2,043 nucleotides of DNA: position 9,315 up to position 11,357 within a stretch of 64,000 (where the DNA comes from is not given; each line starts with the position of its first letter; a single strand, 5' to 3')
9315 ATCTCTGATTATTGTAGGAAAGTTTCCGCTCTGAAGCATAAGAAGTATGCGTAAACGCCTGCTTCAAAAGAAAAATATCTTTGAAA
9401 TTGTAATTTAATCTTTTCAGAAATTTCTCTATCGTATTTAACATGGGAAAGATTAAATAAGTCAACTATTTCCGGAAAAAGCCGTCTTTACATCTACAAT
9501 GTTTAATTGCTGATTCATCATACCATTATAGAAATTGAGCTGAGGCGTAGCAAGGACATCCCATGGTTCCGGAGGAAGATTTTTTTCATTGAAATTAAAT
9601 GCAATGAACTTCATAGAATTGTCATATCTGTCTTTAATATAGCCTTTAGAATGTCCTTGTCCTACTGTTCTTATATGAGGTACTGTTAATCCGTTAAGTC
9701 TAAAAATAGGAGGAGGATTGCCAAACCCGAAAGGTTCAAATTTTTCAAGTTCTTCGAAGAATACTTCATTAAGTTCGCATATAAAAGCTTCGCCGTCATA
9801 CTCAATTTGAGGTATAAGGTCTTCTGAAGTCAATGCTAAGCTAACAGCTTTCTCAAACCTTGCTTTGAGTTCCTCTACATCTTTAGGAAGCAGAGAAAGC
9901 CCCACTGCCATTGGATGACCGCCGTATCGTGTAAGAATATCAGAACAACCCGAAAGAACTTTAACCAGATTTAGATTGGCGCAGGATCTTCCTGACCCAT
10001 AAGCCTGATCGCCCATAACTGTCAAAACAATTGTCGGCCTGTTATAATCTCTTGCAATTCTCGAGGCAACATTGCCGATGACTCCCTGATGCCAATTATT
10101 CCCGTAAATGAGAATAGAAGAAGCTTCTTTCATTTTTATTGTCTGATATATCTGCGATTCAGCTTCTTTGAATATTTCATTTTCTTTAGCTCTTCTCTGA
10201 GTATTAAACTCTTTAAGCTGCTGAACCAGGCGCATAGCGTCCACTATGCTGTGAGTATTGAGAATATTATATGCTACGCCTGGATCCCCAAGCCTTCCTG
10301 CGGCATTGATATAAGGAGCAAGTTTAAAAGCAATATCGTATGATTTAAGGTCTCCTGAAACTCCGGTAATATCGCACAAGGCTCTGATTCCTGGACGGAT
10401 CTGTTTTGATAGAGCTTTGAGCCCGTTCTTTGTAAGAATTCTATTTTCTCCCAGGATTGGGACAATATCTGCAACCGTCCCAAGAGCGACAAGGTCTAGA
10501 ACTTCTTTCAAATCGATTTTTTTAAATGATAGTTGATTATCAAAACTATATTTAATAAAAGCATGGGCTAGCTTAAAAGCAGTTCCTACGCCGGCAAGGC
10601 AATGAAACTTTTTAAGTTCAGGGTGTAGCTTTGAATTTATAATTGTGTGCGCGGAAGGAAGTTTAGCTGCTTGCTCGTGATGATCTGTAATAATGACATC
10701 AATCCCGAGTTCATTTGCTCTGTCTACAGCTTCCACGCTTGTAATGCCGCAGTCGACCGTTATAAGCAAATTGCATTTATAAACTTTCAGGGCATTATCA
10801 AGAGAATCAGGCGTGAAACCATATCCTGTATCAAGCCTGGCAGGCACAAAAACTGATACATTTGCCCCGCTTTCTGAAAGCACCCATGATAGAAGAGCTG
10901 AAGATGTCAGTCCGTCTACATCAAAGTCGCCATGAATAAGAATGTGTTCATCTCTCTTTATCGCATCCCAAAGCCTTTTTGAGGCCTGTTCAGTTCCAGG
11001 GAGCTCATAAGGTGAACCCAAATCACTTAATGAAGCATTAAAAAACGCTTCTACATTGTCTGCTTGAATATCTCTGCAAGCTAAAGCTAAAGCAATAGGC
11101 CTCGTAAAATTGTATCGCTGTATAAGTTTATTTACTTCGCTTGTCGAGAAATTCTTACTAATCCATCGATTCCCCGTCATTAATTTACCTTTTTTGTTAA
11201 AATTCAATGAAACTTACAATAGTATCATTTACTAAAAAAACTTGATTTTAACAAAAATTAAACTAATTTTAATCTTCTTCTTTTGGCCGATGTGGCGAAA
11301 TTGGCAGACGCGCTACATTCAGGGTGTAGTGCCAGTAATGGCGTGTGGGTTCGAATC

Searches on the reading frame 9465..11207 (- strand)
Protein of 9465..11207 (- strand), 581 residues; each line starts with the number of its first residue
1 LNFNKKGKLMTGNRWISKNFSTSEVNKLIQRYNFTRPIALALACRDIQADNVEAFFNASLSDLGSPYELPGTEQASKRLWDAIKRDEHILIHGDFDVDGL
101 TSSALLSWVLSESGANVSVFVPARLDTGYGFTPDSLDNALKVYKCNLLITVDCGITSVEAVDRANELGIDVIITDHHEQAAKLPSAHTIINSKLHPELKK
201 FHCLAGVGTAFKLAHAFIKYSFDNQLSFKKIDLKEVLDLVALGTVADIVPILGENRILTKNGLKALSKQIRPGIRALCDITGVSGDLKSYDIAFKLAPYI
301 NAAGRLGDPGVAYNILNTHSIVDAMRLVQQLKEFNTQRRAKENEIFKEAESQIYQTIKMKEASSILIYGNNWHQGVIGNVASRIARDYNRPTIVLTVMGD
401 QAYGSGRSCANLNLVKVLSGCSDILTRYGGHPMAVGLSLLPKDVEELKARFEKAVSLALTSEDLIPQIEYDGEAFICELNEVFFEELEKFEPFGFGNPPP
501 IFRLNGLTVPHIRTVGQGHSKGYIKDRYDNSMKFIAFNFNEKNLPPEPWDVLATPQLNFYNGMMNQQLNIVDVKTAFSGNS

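Call 105: search_protein_families(library=pfam, proteins=[window:9465-11207:-], max_evalue=0.00001)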
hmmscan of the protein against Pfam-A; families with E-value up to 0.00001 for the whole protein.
window:9465-11207:- (581 aa): 3 families
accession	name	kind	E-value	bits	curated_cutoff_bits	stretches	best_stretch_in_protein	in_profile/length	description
PF01368.27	DHH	-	9.5e-24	84.5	28.1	1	88-244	1-125/125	DHH family, N-terminal domain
PF17768.7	RecJ_OB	-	6.4e-20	71.7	27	1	470-572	1-107/107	RecJ OB domain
PF02272.25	DHHA1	-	2.7e-12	47.5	25.9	1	368-455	8-100/102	DHHA1 domain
